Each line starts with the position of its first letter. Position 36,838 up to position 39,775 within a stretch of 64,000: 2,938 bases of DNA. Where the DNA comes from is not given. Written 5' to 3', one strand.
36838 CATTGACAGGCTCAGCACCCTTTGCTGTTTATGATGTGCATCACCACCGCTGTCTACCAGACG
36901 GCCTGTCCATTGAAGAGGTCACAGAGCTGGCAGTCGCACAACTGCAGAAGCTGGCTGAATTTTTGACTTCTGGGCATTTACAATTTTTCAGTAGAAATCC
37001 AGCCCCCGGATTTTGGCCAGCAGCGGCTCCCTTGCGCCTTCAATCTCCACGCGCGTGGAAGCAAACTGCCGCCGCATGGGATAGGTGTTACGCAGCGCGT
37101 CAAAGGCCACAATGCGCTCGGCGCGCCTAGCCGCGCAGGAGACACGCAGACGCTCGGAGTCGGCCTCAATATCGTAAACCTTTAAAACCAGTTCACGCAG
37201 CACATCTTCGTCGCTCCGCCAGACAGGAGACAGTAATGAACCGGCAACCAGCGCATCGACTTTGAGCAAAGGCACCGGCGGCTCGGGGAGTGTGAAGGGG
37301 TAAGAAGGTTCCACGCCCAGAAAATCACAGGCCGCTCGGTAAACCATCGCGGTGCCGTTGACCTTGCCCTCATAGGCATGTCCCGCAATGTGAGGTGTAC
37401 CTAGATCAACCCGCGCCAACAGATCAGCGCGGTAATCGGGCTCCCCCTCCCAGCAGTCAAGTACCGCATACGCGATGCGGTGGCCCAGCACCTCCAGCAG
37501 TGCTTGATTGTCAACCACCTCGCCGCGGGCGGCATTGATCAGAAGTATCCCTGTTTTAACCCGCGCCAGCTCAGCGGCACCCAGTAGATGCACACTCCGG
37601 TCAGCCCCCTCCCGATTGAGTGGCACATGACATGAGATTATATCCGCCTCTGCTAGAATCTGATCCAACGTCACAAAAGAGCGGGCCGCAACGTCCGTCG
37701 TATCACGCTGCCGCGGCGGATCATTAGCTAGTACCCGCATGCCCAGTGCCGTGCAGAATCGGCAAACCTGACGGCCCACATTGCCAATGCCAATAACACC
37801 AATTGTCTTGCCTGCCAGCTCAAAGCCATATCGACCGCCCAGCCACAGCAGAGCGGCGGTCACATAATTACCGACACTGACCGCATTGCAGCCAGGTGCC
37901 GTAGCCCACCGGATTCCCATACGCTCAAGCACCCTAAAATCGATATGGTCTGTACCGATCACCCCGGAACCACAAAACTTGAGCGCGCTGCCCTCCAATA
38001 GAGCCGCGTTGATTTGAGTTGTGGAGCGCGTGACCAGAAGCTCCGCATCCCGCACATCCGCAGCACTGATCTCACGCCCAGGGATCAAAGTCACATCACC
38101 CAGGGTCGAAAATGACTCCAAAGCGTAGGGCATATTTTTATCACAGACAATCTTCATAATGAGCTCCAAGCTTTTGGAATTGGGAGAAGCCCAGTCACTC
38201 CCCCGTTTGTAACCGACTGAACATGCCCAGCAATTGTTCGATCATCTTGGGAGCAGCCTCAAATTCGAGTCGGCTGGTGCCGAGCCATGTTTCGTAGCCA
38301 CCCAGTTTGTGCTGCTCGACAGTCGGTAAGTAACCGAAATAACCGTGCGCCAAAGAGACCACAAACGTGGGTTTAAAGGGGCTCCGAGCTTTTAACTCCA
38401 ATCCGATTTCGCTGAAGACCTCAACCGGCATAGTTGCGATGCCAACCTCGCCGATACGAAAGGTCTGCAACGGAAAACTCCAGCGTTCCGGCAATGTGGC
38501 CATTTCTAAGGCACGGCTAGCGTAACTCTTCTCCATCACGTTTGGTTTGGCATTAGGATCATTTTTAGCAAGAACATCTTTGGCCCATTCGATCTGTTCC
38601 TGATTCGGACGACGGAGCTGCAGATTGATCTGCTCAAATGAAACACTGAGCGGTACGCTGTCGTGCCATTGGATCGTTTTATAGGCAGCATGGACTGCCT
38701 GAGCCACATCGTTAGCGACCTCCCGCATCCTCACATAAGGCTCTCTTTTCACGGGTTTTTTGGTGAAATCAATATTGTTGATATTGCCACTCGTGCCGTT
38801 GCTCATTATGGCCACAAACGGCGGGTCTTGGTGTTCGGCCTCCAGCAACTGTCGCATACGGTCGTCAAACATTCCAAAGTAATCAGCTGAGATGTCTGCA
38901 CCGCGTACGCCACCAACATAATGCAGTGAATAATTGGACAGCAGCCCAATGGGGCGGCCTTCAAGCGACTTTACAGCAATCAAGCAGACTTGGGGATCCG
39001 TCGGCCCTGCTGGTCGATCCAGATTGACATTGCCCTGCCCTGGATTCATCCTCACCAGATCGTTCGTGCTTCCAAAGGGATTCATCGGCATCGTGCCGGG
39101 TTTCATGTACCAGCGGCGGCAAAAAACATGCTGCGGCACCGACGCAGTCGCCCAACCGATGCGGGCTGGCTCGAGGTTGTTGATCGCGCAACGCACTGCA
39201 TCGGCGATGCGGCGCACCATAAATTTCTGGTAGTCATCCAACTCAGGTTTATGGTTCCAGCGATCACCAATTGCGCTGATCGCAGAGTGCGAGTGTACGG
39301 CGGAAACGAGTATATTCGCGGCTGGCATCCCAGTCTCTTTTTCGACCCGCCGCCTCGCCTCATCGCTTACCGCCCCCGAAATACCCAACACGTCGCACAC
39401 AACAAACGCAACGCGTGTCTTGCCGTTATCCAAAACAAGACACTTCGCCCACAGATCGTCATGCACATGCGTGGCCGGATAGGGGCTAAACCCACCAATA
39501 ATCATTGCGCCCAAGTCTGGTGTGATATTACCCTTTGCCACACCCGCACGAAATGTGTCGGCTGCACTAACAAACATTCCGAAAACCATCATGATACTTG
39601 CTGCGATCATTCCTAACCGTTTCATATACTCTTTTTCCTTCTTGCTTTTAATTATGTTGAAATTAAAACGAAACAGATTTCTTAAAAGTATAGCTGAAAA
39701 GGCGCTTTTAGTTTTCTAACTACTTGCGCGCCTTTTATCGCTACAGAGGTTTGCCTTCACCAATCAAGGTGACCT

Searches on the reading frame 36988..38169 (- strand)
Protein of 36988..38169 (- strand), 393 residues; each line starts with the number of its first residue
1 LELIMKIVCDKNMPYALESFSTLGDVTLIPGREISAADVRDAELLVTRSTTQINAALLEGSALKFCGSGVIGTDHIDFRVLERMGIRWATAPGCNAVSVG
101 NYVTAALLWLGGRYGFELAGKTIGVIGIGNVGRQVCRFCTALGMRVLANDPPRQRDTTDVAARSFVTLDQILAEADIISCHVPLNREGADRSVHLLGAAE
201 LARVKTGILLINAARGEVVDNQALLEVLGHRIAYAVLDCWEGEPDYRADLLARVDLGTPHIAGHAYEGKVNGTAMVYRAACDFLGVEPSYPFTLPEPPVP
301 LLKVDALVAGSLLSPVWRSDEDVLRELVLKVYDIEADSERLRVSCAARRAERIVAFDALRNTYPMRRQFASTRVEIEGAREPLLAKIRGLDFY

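Call 42: search_protein_families(library=pfam, proteins=[window:36988-38169:-], max_evalue=0.001)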
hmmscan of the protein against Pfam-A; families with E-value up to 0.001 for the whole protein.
window:36988-38169:- (393 aa): 3 families
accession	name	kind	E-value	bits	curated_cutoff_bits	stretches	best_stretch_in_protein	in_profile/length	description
PF02826.25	2-Hacid_dh_C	-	9e-37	126.6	25.1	1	113-262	29-178/178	D-isomer specific 2-hydroxyacid dehydrogenase, NAD binding domain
PF00389.36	2-Hacid_dh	-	1.2e-12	48.1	24.6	1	9-224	4-103/134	D-isomer specific 2-hydroxyacid dehydrogenase, catalytic domain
PF11890.14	DUF3410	-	7.1e-11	42.2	31.4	1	319-378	16-70/81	Domain of unknown function (DUF3410)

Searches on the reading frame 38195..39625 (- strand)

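Call 42: search_protein_families(library=pfam, proteins=[window:38195-39625:-], max_evalue=0.001)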
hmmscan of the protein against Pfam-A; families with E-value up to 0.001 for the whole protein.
window:38195-39625:- (476 aa): 1 family
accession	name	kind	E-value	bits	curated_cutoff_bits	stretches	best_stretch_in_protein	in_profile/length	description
PF04734.18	Ceramidase_alk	-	2.1e-13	50.2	32.1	1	25-282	1-254/509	Neutral/alkaline non-lysosomal ceramidase, N-terminal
